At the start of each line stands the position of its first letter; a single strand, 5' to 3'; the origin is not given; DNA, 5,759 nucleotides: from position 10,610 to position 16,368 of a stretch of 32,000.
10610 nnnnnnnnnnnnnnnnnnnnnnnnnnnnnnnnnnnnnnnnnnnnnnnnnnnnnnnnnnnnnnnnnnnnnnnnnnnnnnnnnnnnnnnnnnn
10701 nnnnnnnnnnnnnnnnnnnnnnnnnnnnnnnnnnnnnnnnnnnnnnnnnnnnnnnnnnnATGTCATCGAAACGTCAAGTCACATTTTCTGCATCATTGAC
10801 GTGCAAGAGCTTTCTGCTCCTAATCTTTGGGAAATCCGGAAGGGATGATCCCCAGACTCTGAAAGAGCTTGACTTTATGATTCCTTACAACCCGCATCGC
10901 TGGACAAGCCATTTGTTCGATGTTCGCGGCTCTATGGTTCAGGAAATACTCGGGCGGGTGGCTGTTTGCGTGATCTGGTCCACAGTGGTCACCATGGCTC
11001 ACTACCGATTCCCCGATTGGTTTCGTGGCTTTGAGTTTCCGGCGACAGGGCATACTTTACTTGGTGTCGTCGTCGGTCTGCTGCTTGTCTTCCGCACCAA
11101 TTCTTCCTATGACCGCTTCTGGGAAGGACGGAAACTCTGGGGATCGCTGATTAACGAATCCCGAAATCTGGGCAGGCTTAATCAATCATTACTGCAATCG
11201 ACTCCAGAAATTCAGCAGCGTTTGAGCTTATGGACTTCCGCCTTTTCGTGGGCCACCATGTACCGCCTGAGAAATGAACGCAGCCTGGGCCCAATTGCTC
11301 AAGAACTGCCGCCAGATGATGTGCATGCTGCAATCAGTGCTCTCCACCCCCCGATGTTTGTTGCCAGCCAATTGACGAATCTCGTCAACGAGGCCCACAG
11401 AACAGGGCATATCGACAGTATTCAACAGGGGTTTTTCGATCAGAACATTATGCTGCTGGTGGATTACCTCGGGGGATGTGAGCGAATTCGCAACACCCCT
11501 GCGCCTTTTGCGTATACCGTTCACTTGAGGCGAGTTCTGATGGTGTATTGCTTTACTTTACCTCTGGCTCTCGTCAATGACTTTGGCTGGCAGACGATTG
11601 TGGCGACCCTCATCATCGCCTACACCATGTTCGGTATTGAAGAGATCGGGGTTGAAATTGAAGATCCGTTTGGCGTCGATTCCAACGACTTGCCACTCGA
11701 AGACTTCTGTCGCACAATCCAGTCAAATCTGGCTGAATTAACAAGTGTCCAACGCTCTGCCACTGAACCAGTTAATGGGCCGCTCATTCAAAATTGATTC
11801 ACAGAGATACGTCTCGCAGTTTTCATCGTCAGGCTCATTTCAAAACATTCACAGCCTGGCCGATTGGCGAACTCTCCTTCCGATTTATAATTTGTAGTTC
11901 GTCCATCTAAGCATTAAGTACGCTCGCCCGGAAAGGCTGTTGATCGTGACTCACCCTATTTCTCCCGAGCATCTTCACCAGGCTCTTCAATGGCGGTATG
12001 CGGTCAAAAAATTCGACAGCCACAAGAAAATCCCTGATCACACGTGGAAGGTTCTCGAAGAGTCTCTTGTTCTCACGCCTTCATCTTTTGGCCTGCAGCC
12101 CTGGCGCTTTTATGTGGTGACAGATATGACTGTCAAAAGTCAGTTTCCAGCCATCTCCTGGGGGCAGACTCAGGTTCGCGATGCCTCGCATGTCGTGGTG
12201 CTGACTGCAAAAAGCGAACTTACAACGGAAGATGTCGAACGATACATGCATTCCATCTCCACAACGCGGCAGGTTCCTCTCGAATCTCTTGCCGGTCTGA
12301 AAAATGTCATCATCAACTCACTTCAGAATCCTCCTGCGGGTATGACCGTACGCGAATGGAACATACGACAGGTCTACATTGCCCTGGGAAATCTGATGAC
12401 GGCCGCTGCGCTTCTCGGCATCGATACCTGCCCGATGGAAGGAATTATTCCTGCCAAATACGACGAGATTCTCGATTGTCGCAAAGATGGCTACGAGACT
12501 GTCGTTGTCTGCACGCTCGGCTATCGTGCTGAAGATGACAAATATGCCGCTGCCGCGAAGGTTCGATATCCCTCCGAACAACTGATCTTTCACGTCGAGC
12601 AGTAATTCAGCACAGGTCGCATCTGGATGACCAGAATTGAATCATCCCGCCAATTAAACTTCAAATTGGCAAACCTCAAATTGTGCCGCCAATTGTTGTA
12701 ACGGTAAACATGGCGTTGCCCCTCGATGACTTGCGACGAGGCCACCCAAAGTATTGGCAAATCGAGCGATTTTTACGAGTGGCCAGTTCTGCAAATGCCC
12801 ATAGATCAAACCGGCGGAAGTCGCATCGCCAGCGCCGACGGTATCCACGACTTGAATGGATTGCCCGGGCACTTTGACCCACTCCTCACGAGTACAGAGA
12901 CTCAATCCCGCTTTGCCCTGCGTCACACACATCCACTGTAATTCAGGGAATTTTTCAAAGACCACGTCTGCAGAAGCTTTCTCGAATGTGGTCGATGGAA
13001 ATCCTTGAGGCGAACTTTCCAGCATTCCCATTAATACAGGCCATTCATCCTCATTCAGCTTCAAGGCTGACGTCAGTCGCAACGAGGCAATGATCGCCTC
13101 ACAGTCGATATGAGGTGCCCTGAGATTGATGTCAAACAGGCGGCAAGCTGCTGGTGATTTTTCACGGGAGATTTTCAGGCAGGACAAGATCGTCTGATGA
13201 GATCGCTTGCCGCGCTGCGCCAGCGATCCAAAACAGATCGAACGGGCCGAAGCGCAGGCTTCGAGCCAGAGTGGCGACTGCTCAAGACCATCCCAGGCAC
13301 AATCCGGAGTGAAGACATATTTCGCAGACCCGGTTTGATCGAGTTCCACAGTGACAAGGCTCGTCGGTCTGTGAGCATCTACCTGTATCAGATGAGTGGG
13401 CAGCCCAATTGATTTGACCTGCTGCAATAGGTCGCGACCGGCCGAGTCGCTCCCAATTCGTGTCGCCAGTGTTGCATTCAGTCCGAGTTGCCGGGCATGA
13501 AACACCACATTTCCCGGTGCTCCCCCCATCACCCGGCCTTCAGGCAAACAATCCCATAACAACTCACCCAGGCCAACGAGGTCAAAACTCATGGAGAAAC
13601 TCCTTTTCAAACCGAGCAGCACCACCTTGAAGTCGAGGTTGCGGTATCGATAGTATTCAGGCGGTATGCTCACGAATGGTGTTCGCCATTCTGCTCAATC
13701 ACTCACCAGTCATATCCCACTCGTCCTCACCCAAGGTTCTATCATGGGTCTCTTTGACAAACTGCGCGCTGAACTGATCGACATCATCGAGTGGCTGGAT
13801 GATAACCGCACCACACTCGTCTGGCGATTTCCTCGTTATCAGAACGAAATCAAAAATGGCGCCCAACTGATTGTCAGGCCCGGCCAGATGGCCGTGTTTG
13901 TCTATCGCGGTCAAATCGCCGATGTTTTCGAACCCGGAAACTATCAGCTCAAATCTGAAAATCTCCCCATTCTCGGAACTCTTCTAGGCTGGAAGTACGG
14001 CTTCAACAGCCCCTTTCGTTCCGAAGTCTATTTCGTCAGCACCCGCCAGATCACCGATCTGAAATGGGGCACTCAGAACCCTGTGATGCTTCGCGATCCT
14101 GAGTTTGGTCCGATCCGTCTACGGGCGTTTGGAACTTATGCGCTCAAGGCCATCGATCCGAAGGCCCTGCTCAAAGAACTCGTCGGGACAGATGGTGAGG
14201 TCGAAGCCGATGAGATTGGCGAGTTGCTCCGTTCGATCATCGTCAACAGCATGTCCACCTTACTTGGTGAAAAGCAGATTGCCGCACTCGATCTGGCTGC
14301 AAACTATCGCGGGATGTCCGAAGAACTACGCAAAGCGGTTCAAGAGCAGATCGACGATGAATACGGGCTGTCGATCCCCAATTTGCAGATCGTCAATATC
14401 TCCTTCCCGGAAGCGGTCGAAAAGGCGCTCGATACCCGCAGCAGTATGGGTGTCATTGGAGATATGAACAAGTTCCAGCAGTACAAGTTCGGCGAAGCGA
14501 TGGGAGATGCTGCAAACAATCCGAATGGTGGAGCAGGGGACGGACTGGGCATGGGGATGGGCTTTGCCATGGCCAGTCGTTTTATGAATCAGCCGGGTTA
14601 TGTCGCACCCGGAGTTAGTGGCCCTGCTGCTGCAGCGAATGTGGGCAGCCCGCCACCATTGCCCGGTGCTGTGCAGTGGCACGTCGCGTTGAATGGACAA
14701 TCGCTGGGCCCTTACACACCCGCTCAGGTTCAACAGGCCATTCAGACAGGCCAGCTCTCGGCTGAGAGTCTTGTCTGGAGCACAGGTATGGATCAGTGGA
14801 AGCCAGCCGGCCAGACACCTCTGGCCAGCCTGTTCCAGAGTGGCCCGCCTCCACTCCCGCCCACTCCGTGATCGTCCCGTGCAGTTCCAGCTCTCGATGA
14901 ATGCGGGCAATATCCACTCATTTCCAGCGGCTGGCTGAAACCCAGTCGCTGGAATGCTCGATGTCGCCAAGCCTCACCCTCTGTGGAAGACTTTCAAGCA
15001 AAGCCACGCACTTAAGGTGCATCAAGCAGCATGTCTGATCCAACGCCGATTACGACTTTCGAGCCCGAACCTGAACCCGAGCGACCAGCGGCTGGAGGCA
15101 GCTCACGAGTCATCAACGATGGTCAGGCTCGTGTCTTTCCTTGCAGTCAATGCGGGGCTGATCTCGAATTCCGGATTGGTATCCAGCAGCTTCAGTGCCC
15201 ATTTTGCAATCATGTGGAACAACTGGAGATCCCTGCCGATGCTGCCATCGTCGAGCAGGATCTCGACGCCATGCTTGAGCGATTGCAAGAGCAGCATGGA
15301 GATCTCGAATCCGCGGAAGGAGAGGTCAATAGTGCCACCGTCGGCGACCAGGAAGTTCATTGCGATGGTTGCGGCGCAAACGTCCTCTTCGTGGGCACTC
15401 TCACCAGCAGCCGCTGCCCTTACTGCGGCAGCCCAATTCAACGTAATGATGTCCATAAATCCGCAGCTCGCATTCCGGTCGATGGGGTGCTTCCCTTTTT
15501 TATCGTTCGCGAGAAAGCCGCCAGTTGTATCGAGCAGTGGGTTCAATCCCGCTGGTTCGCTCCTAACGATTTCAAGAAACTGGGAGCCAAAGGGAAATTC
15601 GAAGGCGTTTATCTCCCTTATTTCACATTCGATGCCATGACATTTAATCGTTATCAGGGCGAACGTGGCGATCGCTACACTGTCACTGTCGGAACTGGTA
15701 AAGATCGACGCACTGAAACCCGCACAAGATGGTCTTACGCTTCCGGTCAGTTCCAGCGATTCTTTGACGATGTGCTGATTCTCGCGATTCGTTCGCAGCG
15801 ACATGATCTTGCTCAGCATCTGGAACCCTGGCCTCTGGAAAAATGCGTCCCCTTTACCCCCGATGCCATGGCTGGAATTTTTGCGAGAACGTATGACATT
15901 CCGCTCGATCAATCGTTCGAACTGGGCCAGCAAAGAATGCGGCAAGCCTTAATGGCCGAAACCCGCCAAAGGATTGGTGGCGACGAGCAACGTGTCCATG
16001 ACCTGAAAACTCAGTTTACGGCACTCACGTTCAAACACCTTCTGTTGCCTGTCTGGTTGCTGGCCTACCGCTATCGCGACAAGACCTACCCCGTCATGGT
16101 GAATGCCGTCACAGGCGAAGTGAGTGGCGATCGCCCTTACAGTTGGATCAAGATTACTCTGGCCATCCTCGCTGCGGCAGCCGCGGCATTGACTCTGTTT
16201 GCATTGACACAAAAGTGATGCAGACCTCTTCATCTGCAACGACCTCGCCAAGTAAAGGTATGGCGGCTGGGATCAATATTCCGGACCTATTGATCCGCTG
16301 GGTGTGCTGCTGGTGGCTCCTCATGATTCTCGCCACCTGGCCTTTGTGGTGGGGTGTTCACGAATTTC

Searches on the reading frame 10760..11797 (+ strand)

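Call 15: search_protein_families(library=pfam, proteins=[window:10760-11797:+], max_evalue=0.01)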
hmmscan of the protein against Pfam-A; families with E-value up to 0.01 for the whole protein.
window:10760-11797:+ (345 aa): 1 family
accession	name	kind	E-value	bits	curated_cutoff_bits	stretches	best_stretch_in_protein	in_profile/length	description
PF25539.1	Bestrophin_2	-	4.1e-92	309.2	27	1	46-326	7-288/288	Bacterial/Fungal Bestrophin protein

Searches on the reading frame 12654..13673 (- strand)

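Call 15: search_protein_families(library=pfam, proteins=[window:12654-13673:-], max_evalue=0.01)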
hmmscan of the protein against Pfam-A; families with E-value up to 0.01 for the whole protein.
window:12654-13673:- (339 aa): 1 family
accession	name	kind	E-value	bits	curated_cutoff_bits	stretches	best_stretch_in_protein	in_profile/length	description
PF00294.29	PfkB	-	3.3e-40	138.7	25.8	1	48-324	34-300/302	pfkB family carbohydrate kinase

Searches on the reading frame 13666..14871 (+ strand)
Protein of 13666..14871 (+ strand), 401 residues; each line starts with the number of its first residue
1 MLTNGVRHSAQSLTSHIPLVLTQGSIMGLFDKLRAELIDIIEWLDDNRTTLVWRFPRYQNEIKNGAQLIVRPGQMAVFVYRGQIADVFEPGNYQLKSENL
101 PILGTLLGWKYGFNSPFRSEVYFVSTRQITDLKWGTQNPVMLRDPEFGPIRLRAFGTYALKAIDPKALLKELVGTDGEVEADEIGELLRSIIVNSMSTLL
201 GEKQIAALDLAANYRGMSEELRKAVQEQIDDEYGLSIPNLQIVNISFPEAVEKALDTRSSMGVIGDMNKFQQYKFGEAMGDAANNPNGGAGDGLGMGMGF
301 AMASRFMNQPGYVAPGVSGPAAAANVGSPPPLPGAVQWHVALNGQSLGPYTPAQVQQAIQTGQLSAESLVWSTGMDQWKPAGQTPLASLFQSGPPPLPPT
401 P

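Call 15: search_protein_families(library=pfam, proteins=[window:13666-14871:+], max_evalue=0.01)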
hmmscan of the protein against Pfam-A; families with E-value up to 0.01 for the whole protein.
window:13666-14871:+ (401 aa): 3 families
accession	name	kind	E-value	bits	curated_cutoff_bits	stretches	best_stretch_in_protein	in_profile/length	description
PF13421.11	Band_7_1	-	7.5e-100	333.3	24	1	52-263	1-211/211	SPFH domain-Band 7 family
PF14237.11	GYF_2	-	5.2e-17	61.8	25.8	1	338-385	1-48/50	GYF domain 2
PF01145.31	Band_7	-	2.7e-13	50.8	23.6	1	69-258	2-158/176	SPFH domain / Band 7 family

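Call 77: search_protein_families(library=padloc, proteins=[window:13666-14871:+], max_evalue=0.001)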
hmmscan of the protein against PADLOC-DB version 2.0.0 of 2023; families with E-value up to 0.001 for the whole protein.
window:13666-14871:+ (401 aa): 0 families

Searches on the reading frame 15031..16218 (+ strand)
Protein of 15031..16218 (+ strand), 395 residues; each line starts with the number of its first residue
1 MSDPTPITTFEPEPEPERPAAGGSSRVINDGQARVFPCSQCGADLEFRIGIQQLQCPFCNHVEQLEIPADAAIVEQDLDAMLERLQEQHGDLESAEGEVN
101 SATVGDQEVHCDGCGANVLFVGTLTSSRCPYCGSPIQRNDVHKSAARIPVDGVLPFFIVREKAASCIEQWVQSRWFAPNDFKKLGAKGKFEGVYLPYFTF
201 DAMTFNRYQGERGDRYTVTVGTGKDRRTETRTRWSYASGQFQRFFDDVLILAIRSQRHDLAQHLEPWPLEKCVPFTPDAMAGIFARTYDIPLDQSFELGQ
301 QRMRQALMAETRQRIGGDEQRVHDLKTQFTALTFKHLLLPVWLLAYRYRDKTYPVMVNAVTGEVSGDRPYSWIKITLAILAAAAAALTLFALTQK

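Call 15: search_protein_families(library=pfam, proteins=[window:15031-16218:+], max_evalue=0.01)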
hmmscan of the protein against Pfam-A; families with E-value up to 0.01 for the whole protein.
window:15031-16218:+ (395 aa): 6 families
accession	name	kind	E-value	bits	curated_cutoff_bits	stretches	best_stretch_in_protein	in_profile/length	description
PF12773.13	DZR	-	0.00013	22.5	27.3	0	107-139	11-37/45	Double zinc ribbon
PF01155.25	HypA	-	0.00022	21.7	28.9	0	65-135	31-95/112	Hydrogenase/urease nickel incorporation, metallochaperone, hypA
PF23454.1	Zn_ribbon_Brz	-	0.0021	19.1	27.9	0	50-75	2-27/58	Transcriptional regulator Brz zinc beta ribbon domain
PF14319.11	Zn_Tnp_IS91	-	0.0032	17.9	26.3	0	100-145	30-75/90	Transposase zinc-binding domain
PF13920.12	zf-C3HC4_3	-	0.0036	17.5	27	0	110-138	25-48/49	Zinc finger, C3HC4 type (RING finger)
PF07191.17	Zn_ribbon_6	-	0.0079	16.6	25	0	106-138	14-41/67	Double zinc ribbon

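Call 77: search_protein_families(library=padloc, proteins=[window:15031-16218:+], max_evalue=0.001)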
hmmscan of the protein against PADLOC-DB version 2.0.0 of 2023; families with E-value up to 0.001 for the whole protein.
window:15031-16218:+ (395 aa): 0 families
